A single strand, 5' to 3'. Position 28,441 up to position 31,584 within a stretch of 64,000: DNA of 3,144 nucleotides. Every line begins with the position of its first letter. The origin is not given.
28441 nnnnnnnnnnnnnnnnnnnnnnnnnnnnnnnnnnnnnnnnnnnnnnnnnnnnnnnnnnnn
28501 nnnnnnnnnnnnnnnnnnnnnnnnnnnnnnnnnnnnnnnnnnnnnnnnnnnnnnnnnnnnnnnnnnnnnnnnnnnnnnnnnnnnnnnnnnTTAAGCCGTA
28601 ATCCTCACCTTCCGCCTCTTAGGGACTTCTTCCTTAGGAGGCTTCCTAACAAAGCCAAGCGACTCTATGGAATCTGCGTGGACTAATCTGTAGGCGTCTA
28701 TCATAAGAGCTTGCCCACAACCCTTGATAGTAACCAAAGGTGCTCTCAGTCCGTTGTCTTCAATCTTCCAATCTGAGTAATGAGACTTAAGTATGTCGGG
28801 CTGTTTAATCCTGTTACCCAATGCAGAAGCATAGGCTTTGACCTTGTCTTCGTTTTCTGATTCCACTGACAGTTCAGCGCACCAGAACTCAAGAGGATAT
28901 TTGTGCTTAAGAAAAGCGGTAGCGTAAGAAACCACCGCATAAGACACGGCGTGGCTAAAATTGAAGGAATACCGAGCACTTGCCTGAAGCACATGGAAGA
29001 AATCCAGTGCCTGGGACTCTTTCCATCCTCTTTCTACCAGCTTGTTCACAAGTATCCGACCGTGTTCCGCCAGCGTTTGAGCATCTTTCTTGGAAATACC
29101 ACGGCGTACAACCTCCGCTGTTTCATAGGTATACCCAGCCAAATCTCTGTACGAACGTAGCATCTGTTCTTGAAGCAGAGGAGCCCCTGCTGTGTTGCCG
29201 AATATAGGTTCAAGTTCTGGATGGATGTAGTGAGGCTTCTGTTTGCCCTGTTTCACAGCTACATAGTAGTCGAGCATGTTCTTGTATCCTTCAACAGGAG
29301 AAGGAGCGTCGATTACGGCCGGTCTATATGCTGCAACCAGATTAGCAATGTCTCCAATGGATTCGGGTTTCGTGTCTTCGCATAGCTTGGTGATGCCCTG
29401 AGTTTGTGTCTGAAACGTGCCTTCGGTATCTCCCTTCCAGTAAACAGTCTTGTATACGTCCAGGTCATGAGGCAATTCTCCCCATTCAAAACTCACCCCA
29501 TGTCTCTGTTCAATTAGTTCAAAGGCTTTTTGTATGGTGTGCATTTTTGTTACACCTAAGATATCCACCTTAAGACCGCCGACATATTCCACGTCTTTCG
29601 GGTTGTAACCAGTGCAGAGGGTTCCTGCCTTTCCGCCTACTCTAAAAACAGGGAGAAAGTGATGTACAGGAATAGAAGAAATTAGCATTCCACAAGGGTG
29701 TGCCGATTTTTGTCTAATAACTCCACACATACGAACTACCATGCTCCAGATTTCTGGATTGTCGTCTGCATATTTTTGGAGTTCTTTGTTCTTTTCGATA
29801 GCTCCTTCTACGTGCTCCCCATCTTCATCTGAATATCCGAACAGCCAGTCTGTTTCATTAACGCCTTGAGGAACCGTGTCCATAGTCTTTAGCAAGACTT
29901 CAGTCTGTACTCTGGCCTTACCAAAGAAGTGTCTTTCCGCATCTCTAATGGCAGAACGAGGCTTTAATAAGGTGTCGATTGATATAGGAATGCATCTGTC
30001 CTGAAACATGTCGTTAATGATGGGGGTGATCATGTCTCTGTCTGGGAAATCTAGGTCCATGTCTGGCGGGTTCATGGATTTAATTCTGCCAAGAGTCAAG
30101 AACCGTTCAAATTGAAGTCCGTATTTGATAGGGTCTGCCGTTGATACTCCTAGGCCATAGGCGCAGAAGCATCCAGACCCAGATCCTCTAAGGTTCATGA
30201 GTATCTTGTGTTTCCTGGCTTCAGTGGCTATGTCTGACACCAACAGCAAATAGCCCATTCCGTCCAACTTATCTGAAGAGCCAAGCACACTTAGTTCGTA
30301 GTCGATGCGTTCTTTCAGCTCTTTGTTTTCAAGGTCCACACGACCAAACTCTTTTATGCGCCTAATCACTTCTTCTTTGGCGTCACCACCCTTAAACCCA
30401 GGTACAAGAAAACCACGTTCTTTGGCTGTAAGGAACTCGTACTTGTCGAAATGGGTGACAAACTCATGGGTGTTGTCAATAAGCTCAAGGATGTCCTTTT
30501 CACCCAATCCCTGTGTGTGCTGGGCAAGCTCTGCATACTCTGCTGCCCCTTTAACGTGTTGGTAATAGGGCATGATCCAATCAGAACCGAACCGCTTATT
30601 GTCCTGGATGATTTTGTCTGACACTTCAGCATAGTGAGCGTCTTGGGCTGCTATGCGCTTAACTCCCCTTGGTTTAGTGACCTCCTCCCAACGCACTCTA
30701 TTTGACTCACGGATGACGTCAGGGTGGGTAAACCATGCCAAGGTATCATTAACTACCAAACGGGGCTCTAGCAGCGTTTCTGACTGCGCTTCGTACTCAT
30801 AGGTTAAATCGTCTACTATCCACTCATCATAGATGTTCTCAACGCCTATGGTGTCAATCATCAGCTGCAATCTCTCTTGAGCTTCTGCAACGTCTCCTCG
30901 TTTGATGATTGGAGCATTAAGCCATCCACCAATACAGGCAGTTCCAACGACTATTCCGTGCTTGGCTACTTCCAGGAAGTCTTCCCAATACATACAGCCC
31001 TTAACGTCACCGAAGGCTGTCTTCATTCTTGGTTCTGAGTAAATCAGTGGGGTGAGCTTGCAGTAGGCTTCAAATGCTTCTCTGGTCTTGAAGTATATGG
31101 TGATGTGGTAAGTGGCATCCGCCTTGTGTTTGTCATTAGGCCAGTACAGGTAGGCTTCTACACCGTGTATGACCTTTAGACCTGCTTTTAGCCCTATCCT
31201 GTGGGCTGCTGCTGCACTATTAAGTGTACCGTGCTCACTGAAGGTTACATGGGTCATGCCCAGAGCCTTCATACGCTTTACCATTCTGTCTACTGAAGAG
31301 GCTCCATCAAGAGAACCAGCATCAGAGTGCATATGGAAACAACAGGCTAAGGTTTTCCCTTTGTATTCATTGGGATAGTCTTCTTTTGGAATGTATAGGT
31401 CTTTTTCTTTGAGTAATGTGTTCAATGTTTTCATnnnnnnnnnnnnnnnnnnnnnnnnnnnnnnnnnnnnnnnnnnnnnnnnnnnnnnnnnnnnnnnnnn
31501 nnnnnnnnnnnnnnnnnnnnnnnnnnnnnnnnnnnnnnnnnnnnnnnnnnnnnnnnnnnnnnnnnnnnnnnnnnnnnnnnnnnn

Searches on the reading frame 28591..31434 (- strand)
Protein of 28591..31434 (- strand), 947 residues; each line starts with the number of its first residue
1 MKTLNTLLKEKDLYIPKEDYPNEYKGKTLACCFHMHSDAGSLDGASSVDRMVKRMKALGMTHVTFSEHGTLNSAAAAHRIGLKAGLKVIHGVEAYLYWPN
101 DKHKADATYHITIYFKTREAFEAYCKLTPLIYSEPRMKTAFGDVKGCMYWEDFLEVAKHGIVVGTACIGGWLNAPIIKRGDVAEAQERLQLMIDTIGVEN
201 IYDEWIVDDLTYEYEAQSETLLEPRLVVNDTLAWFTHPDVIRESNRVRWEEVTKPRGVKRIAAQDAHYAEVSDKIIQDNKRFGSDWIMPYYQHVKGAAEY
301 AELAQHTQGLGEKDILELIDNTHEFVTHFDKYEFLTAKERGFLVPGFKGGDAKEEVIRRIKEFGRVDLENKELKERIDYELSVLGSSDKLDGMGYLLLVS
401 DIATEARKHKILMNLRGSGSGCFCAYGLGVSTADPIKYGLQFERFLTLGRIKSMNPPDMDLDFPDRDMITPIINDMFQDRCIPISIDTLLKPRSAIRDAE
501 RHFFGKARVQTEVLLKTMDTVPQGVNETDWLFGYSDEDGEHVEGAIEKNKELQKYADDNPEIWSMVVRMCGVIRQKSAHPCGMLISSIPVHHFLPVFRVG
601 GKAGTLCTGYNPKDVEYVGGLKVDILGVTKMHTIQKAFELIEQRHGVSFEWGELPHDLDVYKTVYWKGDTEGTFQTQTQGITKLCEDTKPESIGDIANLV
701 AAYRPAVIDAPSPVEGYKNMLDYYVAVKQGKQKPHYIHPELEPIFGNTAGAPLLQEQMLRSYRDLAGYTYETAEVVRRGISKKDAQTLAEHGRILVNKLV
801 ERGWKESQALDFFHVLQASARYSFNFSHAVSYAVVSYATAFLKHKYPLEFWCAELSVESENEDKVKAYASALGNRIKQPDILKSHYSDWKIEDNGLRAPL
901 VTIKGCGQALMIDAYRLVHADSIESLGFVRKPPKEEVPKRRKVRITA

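Call 7: search_dna_similar(query=window:28591-31434:-, collection=phages, mode=protein, max_rows=20)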
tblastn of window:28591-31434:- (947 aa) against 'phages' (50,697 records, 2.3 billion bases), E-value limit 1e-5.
Records with a match: 1363; places in all: 1364; records where one place covers at least 80% of the query: 350.
Best place of each record, by identity: <60% 1363.
By first word of the organism name: Pseudomonas 302; Mycobacterium 281; Streptomyces 211; Gordonia 132; Bacillus 79; Bacteriophage 42; Staphylococcus 41; Microbacterium 36; Escherichia 31; Rhodococcus 22; and 57 more.
By host as written in the record: Mycobacterium smegmatis mc2 155 203; Pseudomonas aeruginosa 118; - 94; Pseudomonas aeruginosa PAO1 86; Streptomyces griseus ATCC 10137 81; Gordonia terrae 3612 65; Streptomyces lividans JI 1326 44; Mycobacterium smegmatis mc#155 37; and 228 more.
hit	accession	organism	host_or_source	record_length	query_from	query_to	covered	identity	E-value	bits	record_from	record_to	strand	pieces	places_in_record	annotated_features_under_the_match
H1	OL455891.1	Streptomyces phage SunsetPointe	Streptomyces griseus ATCC 10137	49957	16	920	96%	27.6%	7e-61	233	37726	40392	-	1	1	52: DnaE-like DNA polymerase III alpha | 53: hypothetical protein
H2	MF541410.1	Streptomyces phage Ozzie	Streptomyces xanthochromogenes NRRL ...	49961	16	920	96%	27.6%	7e-61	233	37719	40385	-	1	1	DnaE-like DNA polymerase III alpha | hypothetical protein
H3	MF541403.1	Streptomyces phage BeardedLady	Streptomyces xanthochromogenes NRRL ...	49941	16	920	96%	27.6%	2e-60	231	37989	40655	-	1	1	DnaE-like DNA polymerase III alpha | hypothetical protein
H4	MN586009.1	Streptomyces phage Phettuccine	Streptomyces griseofuscus ATCC 23916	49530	16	920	96%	27.6%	2e-60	231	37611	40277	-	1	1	53: DnaE-like DNA polymerase III alpha | 54: hypothetical protein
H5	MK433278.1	Streptomyces phage Nerdos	Streptomyces griseus ATCC 10137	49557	16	920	96%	27.6%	2e-60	231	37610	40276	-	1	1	52: DnaE-like DNA polymerase III subunit alpha | 53: hypothetical protein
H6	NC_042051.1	Streptomyces phage Aaronocolus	Streptomyces griseus ATCC 10137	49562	16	920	96%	27.6%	2e-60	231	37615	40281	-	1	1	DNA polymerase | hypothetical protein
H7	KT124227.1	Streptomyces phage Aaronocolus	Streptomyces griseus ATCC 10137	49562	16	920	96%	27.6%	2e-60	231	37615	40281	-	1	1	DnaE-like DNA polymerase III alpha | hypothetical protein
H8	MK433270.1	Streptomyces phage Bovely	Streptomyces griseus ATCC 10137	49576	16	920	96%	27.6%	3e-60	231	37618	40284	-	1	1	53: DnaE-like DNA polymerase III subunit alpha | 54: hypothetical protein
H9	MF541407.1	Streptomyces phage Esperer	Streptomyces xanthochromogenes NRRL ...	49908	16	920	96%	27.6%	3e-60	231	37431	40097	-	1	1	DnaE-like DNA polymerase III alpha | hypothetical protein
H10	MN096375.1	Streptomyces phage Leviticus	Streptomyces griseus ATCC 10137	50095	16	920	96%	27.6%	3e-60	231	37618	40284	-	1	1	53: DnaE-like DNA polymerase III alpha | 54: hypothetical protein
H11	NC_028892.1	Streptomyces phage Caliburn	Streptomyces griseus ATCC 10137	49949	16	920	96%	27.6%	4e-60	230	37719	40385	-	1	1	DNA polymerase | hypothetical protein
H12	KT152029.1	Streptomyces phage Caliburn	Streptomyces griseus ATCC 10137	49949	16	920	96%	27.6%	4e-60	230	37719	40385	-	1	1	DnaE-like DNA polymerase III alpha | hypothetical protein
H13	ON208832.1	Streptomyces phage Legacy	Streptomyces griseus ATCC 10137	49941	16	920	96%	27.5%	2e-60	231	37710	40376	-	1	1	52: DnaE-like DNA polymerase III alpha | 53: hypothetical protein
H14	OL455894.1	Streptomyces phage Unstoppable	Streptomyces griseus ATCC 10137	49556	16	920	96%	27.5%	3e-59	228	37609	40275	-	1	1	53: DnaE-like DNA polymerase III alpha | 54: hypothetical protein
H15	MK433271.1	Streptomyces phage Indigo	Streptomyces griseus ATCC 10137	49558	16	920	96%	27.4%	3e-59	228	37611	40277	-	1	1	52: DnaE-like DNA polymerase III subunit alpha | 53: hypothetical protein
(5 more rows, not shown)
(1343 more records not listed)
